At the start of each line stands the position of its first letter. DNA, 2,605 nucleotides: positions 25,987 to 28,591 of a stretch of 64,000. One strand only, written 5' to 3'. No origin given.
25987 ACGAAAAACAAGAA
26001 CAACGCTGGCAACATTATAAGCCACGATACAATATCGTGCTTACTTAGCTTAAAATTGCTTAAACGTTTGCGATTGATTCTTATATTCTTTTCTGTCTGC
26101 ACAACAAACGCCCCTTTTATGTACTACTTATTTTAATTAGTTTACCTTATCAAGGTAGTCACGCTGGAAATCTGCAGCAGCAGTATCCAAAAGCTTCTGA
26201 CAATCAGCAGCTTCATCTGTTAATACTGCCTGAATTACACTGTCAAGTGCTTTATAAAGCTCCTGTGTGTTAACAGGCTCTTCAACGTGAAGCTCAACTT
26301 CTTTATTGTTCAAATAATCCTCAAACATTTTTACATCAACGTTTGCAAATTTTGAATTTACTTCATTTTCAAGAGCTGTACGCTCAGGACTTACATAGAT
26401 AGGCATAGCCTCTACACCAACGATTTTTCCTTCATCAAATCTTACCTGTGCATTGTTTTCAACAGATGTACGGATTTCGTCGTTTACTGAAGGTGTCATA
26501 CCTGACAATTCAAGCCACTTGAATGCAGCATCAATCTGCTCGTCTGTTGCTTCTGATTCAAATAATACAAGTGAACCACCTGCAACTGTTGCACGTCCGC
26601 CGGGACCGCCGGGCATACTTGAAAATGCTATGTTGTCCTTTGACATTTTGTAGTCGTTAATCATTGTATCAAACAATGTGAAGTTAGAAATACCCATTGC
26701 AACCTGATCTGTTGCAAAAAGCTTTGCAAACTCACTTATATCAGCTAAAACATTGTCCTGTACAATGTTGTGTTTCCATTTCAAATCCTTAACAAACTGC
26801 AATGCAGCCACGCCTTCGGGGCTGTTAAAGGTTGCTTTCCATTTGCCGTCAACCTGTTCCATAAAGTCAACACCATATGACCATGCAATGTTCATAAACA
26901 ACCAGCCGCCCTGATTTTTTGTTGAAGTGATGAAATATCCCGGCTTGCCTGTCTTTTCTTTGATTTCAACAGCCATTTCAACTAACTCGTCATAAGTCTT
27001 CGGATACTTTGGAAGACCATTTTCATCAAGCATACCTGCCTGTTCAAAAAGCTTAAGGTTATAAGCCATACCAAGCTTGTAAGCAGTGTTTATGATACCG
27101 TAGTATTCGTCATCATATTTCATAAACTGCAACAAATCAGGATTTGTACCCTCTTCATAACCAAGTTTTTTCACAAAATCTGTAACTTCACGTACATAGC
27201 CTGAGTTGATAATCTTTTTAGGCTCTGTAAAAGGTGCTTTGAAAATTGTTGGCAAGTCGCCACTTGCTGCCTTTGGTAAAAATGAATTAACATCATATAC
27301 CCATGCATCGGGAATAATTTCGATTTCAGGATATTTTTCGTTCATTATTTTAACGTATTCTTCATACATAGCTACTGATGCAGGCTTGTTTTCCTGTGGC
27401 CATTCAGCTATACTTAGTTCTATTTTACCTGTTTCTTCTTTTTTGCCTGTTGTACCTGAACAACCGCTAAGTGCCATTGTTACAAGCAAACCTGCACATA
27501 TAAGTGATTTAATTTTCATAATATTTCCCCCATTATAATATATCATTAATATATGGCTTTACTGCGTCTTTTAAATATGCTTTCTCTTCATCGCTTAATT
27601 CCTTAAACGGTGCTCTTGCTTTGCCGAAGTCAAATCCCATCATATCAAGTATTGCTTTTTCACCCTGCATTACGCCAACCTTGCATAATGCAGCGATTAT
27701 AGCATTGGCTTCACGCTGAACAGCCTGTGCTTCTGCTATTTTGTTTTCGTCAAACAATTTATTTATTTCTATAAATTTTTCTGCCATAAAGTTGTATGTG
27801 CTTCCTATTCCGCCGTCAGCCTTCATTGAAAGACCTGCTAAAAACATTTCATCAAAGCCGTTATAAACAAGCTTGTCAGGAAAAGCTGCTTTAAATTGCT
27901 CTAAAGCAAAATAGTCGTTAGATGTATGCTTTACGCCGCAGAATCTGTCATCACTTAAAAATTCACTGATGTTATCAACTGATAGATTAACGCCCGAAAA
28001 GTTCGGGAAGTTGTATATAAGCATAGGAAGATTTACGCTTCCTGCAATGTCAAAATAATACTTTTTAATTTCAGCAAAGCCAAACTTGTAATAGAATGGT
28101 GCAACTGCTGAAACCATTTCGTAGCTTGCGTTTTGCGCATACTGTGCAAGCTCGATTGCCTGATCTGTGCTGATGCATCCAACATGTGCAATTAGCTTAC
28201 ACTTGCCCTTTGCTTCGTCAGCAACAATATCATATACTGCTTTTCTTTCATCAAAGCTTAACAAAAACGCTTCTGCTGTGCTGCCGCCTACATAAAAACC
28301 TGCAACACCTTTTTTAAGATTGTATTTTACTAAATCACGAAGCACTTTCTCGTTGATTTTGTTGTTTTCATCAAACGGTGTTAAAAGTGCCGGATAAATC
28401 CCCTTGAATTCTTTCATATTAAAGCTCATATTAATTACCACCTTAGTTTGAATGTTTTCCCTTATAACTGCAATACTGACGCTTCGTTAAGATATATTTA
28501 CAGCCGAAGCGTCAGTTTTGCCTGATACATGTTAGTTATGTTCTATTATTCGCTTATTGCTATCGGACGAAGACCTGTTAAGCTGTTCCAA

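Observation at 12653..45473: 33-kb Gram-positive glycan-utilisation supercluster built around uncharacterised giant secreted proteins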

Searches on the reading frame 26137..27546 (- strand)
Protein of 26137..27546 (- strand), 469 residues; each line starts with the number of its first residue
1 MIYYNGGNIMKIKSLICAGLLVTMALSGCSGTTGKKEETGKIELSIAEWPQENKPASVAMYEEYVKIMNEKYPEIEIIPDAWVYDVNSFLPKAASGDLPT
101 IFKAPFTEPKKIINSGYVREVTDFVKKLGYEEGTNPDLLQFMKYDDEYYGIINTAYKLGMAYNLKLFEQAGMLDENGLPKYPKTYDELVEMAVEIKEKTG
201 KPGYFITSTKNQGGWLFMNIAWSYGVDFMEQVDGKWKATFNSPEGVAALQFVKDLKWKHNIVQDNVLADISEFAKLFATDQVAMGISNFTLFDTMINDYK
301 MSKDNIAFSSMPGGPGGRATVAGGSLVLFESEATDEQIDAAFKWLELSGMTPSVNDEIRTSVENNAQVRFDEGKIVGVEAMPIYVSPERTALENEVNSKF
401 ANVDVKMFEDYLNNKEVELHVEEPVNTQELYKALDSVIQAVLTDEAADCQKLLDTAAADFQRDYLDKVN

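Call 3: search_protein_families(library=pfam, proteins=[window:26137-27546:-], max_evalue=0.01)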
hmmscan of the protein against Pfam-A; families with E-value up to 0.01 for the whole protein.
window:26137-27546:- (469 aa): 2 families
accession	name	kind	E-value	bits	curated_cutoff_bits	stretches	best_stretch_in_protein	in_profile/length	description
PF01547.30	SBP_bac_1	-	3.8e-20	73.5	26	1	89-345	40-297/307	Bacterial extracellular solute-binding protein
PF13416.11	SBP_bac_8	-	4.1e-17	63.3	27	1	73-347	12-242/279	Bacterial extracellular solute-binding protein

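Call 56: search_solved_structures(query=window:26137-27546:-, max_evalue=0.001)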
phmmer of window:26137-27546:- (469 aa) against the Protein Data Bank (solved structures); distinct sequences matched with E-value up to 0.001: 22.
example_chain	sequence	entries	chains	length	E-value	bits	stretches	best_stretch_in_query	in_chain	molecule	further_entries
6dtq_A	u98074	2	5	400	2.9e-19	72.4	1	166-346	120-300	maltose-binding protein MalE3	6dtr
9xf5_A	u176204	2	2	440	3.5e-13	52.3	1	34-344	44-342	ABC transporter substrate-binding protein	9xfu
5ci5_A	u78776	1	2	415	9.9e-13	50.8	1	136-330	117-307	Extracellular solute-binding protein family 1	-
8art_A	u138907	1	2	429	1.4e-12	50.3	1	22-366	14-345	Putative secreted maltose-binding protein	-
1eu8_A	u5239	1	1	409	4.5e-12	48.7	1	99-321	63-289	TREHALOSE/MALTOSE BINDING PROTEIN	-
7bvt_A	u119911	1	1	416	1.5e-11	47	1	99-255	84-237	Hypothetical sugar ABC-transporter sugar binding protein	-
6rjy_A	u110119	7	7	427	9.4e-10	41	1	53-281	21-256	Arabino-oligosaccharids-binding protein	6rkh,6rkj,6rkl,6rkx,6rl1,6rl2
7eho_A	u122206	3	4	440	1.1e-08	37.5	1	58-323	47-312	Chitin oligosaccharide binding protein NagB2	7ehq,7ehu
4qrz_A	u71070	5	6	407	6.2e-06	28.4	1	94-302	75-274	ABC-TYPE SUGAR TRANSPORTER | ABC transporter, substrate binding protein (Sugar)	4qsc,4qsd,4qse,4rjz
6wpm_A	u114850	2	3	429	1.6e-05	27.1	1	170-284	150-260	Substrate-binding protein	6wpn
5f7v_A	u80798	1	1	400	1.9e-05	26.8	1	50-303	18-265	Lmo0181 protein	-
7ehp_A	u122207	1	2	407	0.00013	24.1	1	60-224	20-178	chitin oligosaccahride binding protein NagB1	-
7c6z_A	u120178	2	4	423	0.00026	23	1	221-331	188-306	Sugar ABC transporter, periplasmic sugar-binding protein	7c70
7c71_A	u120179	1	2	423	0.0003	22.9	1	221-331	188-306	Sugar ABC transporter, periplasmic sugar-binding protein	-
7c63_A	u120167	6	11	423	0.0003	22.9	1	221-331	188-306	Sugar ABC transporter, periplasmic sugar-binding protein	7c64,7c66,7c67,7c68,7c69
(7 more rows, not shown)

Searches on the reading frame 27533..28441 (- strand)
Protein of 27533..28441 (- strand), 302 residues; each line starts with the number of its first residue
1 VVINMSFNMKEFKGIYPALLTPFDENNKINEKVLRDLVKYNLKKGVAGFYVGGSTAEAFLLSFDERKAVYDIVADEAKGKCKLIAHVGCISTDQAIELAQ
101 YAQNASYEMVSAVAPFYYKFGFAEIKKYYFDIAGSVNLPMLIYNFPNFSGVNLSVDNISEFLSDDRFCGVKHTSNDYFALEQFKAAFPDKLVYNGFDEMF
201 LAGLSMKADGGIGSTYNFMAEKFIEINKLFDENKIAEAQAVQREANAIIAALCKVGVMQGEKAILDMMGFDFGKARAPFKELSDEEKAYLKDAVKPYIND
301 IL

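Call 3: search_protein_families(library=pfam, proteins=[window:27533-28441:-], max_evalue=0.01)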
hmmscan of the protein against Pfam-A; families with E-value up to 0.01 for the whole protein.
window:27533-28441:- (302 aa): 1 family
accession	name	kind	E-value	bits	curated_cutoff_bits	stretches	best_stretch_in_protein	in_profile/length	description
PF00701.28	DHDPS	-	4.8e-73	245.8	22.1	1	12-295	2-287/289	Dihydrodipicolinate synthetase family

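Call 6: search_protein_families(library=ncbifam, proteins=[window:27533-28441:-], max_evalue=0.01)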
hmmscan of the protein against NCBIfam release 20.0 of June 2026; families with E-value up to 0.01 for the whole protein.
window:27533-28441:- (302 aa): 7 families
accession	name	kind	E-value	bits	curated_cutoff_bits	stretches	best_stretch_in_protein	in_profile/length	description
NF003164.0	PRK04147.1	equivalog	9.7e-110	366.5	281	1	10-299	2-292/294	N-acetylneuraminate lyase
TIGR00683.1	nanA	equivalog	9.8e-94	313.9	382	1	13-287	2-282/293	N-acetylneuraminate lyase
NF040954.1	Arch_KDGaldase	equivalog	2.9e-46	158.1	390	1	18-299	6-283/288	bifunctional 2-dehydro-3-deoxy-phosphogluconate/2-dehydro-3-deoxy-6-phosphogalactonate aldolase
TIGR00674.1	dapA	equivalog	3.3e-43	147.6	206.15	1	15-295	2-284/286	4-hydroxy-tetrahydrodipicolinate synthase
TIGR02313.1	HpaI-NOT-DapA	exception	1.3e-33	116.1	396.7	1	12-297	1-289/294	2,4-dihydroxyhept-2-ene-1,7-dioic acid aldolase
NF002958.0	PRK03620.1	subfamily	2.1e-21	76.1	278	1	12-295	11-297/307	5-dehydro-4-deoxyglucarate dehydratase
TIGR03249.1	KdgD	equivalog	1.1e-19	70.7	373.95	1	8-295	5-296/299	5-dehydro-4-deoxyglucarate dehydratase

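Call 55: search_solved_structures(query=window:27533-28441:-, max_evalue=1e-20, show_alignments=1)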
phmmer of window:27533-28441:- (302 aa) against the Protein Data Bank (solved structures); distinct sequences matched with E-value up to 1e-20: 107 (the best 60 are shown).
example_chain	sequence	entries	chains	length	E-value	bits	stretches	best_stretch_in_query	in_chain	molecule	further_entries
8u8w_A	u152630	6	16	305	1.1e-74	254.9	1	10-293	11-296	N-acetylneuraminate lyase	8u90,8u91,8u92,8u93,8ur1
5zka_A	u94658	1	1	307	2.9e-72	246.9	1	12-298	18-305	N-acetylneuraminate lyase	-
5zjm_A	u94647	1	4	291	3.8e-72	246.5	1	12-297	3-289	N-acetylneuraminate lyase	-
5zka_B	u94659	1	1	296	3.9e-72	246.5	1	12-297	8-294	N-acetylneuraminate lyase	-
2wnn_A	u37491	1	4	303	1.1e-71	245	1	11-285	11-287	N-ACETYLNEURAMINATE LYASE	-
2wo5_A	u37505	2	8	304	1.1e-71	245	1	11-285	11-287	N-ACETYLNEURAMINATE LYASE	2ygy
3lbc_A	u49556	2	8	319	1.3e-71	244.8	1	11-284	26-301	N-acetylneuraminate lyase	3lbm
4woq_A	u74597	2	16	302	1.4e-71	244.6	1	9-297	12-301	N-acetylneuraminate lyase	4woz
3lcl_A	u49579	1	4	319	1.6e-71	244.5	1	11-285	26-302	N-acetylneuraminate lyase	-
3lcf_A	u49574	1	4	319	1.8e-71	244.3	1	11-284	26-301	N-acetylneuraminate lyase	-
3lcg_A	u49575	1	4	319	3.4e-71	243.4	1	11-284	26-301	N-acetylneuraminate lyase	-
1hl2_A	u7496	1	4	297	3.5e-71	243.4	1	12-285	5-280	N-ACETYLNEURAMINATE LYASE SUBUNIT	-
2wkj_A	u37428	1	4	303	5.4e-71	242.8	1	11-285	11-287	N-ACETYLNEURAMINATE LYASE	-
2wnq_A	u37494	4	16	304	5.4e-71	242.7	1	11-285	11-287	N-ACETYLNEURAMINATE LYASE | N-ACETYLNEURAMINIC ACID LYASE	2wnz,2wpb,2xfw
1nal_1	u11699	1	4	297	7.9e-71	242.2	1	11-291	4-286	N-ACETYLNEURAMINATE LYASE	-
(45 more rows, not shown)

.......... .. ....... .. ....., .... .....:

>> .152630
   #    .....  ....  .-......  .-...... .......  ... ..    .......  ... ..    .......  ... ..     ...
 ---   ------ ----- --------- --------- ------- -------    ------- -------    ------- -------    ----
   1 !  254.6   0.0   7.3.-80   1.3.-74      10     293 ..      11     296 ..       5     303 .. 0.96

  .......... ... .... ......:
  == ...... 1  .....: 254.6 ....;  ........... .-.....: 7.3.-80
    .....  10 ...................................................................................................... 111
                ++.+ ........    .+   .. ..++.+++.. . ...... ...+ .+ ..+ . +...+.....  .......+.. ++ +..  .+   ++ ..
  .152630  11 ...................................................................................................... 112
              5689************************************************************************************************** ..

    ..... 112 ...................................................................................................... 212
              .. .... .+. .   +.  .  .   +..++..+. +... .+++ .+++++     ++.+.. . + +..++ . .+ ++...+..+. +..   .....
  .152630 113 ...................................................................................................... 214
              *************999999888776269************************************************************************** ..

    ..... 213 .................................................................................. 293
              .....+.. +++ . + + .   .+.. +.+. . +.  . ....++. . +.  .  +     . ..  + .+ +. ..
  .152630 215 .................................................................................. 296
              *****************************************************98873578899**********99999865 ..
